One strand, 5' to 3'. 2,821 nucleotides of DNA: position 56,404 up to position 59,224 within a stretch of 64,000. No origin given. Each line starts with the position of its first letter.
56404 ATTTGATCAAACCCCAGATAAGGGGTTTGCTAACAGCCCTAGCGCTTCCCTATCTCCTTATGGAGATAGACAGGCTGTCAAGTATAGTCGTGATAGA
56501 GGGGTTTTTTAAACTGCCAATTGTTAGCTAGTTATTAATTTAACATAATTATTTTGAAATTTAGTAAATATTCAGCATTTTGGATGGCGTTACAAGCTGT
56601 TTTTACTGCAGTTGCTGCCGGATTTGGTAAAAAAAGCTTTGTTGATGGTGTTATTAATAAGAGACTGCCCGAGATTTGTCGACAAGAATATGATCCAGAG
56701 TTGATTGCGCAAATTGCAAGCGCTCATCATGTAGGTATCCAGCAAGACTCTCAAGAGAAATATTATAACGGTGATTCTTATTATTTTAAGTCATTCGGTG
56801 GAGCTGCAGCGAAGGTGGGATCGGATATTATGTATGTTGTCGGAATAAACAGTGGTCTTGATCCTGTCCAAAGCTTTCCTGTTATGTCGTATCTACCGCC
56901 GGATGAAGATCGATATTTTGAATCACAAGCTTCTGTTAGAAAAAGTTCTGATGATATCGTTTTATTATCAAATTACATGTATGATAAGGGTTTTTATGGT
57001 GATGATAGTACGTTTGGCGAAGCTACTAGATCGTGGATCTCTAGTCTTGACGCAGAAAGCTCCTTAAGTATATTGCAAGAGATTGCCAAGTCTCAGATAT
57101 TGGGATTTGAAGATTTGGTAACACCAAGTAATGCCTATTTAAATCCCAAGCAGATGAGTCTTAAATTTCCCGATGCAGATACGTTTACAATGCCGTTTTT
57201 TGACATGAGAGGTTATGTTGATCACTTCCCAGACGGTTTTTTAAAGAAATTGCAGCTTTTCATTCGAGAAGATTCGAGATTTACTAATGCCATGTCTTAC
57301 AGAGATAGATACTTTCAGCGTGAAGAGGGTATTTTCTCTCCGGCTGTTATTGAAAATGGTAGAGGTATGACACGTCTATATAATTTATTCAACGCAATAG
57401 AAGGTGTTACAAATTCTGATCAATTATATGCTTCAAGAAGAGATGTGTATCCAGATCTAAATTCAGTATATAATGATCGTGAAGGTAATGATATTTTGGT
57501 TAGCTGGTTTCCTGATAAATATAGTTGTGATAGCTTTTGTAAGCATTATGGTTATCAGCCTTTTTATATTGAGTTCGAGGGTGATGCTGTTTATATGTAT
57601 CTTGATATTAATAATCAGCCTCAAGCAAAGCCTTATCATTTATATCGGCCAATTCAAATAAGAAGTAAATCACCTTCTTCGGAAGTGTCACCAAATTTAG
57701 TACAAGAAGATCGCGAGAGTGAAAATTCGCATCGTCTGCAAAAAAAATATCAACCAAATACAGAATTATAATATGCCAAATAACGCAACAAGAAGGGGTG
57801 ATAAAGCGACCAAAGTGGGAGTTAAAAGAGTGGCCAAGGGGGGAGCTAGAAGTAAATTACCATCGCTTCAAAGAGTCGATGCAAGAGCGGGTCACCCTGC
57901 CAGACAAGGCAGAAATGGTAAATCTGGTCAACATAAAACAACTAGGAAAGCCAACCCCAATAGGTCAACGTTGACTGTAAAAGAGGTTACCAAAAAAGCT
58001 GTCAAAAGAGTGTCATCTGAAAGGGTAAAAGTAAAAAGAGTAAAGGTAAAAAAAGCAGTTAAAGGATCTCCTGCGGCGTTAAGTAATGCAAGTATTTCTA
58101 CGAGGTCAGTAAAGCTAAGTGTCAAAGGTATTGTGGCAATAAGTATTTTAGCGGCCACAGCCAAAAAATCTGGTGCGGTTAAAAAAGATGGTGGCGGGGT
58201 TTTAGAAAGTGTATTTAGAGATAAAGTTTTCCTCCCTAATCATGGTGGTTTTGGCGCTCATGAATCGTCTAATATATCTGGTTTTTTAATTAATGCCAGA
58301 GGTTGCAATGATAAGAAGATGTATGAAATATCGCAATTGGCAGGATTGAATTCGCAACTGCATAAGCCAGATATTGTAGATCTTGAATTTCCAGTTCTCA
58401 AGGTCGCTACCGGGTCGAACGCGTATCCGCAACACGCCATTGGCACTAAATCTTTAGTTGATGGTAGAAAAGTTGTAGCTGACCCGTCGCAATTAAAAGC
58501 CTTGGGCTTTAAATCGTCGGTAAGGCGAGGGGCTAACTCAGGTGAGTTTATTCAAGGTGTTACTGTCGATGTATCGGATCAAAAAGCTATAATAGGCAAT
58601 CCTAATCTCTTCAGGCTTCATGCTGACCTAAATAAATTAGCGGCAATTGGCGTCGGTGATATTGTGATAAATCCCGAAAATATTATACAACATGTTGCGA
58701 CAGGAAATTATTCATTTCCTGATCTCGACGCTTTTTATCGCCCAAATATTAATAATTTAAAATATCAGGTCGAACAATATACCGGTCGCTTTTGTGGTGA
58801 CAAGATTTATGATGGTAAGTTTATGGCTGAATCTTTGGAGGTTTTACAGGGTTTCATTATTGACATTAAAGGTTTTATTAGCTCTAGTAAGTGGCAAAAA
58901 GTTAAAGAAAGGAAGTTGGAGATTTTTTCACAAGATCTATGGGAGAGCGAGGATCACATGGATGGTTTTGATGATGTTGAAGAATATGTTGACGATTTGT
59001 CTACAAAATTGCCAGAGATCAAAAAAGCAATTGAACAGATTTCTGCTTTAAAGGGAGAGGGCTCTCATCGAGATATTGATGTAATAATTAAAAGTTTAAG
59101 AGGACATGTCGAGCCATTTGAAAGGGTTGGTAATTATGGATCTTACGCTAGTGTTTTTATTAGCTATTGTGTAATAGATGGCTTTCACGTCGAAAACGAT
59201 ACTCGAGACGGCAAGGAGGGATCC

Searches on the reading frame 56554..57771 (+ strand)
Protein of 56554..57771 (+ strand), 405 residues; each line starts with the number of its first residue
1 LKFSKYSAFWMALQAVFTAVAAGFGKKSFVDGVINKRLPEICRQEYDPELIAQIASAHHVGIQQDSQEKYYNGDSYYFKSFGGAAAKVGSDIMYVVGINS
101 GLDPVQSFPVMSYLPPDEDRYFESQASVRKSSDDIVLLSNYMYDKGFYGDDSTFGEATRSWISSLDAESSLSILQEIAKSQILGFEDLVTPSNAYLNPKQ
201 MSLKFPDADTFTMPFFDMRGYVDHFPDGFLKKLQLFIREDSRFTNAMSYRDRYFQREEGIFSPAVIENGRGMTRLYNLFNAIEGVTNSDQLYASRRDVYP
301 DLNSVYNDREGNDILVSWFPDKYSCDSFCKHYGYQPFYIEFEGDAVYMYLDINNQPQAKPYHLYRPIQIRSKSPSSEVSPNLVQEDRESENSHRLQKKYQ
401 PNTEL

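Call 8: search_protein_families(library=pfam, proteins=[window:56554-57771:+], max_evalue=1)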
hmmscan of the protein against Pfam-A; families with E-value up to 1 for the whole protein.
window:56554-57771:+ (405 aa): 0 families

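Call 32: search_protein_families(library=pfam, proteins=[window:56635-57771:+], max_evalue=10)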
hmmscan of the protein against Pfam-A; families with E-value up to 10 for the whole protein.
window:56635-57771:+ (378 aa): 0 families

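Call 55: predict_structure(alignment_id=A4)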
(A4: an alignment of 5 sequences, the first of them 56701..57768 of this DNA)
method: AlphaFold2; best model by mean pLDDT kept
length: 356 residues; sequences in the alignment: 5
mean_pLDDT: 34.3   pTM: 0.21
mean pLDDT of the five models: 34.3, 33.4, 32.7, 31.7, 31.0
residues with pLDDT >= 90: 0; 70-90: 6; 50-70: 32; < 50: 318
segments of 3 or more residues with pLDDT < 50: 1-265, 305-356
pLDDT, mean of each block of 10 residues (from residue 1): 22 23 23 24 24 26 25 25 36 37 35 38 33 29 32 31 30 36 39 39 36 31 34 32 27 35 50 64 63 66 45 25 26 31 33 31
secondary structure, 60 per line:
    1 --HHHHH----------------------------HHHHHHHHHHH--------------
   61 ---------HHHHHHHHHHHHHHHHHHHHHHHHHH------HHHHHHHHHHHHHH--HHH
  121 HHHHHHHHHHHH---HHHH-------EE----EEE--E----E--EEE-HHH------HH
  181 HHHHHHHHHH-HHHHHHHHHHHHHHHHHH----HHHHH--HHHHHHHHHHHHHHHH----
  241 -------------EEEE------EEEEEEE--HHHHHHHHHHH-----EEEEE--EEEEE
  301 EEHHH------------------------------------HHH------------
elements in order: H3-7 H36-46 H70-95 H102-115 H118-132 H136-139 E153-155 E166-168 H179-190 H192-209 H214-218 H221-236 E254-257 E264-270 H273-283 E289-293 E296-302

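Call 63: fold_search(model_id=the predicted structure, library=pdb)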
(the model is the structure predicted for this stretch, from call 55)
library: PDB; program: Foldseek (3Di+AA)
matches with E <= 10: 932; with E <= 0.001: 0
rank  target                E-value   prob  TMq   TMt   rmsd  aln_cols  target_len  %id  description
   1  4low_A                5.7e-02  0.98  0.12  0.43   3.5        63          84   14  Structure and identification of a pterin dehydratase-like protein as a RuBisCO assembly factor in the alpha-carboxysom (released 2013-09-11)
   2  4low_B                1.5e-01  0.91  0.12  0.44   3.8        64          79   14  Structure and identification of a pterin dehydratase-like protein as a RuBisCO assembly factor in the alpha-carboxysom (released 2013-09-11)
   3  5osm                  2.5e-01  0.87  0.12  0.15   3.9        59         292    7  Cdk2(F80C, C177A) with covalent adduct at C80 (released 2018-03-14)
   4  3vw6_A                3.9e-01  0.60  0.09  0.12   3.7        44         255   11  Crystal structure of human apoptosis signal-regulating kinase 1 (ASK1) with imidazopyridine inhibitor (released 2012-10-31)
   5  4fti                  4.2e-01  0.85  0.13  0.17   3.4        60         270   13  Crystal Structure of the CHK1 (released 2012-08-22)
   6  5up3_A                4.5e-01  0.63  0.09  0.12   3.4        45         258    9  Structure-Based Design of ASK1 Inhibitors as Potential First-in-Class Agents for Heart Failure (released 2017-06-07)
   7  2uzn                  4.8e-01  0.72  0.12  0.15   4.1        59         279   12  Crystal structure of human CDK2 complexed with a thiazolidinone inhibitor (released 2007-06-26)
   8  6oyt_A                4.8e-01  0.60  0.09  0.14   3.4        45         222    9  ASK1 kinase domain in complex with GS-4997 (released 2019-11-27)
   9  6e2n_B                5.1e-01  0.60  0.09  0.13   3.3        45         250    9  ASK1 kinase domain complex with inhibitor (released 2018-09-19)
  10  7mu6_A                5.4e-01  0.54  0.09  0.12   3.8        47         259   13  Ask1 bound to compound 28 (released 2024-07-17)
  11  7vdu                  5.8e-01  0.66  0.12  0.14   4.3        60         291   10  The structure of cyclin-dependent kinase 2 (CDK2) in complex with Compound 1 (released 2022-03-09)
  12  5oo3                  5.8e-01  0.60  0.12  0.14   4.6        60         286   12  Cdk2(F80C, C177A) with covalent ligand at F80C (released 2018-08-29)
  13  4o0t_A                5.8e-01  0.60  0.10  0.12   3.7        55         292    5  Back pocket flexibility provides group-II PAK selectivity for type 1 kinase inhibitors (released 2014-02-12)
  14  3vw6_B                5.8e-01  0.47  0.09  0.12   3.7        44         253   11  Crystal structure of human apoptosis signal-regulating kinase 1 (ASK1) with imidazopyridine inhibitor (released 2012-10-31)
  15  4z20_D                5.8e-01  0.47  0.12  0.15   4.6        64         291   11  Crystal Structure of Meganuclease I-SmaMI Bound to Uncleaveable DNA with a TTGT Central Four (released 2016-03-30)
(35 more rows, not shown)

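Call 77: search_protein_families(library=ncbifam, proteins=[window:56554-57771:+], max_evalue=1)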
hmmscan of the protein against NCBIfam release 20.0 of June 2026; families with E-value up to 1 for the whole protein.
window:56554-57771:+ (405 aa): 0 families

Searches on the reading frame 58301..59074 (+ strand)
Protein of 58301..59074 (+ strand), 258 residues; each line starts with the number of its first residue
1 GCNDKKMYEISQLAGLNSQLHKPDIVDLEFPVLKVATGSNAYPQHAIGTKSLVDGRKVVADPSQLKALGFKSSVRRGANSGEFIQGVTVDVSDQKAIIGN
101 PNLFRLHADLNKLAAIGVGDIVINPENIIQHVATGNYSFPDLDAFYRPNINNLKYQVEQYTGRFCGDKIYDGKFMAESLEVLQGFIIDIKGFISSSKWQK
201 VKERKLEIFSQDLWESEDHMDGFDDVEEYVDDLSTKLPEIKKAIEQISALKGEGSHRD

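Call 32: search_protein_families(library=pfam, proteins=[window:58301-59074:+], max_evalue=10)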
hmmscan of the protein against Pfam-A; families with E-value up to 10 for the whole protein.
seq(258 aa): 1 family
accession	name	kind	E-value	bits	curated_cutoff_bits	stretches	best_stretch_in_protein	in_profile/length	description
PF10393.14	Matrilin_ccoil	-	0.16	12.1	26.3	1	225-246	19-40/45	Trimeric coiled-coil oligomerisation domain of matrilin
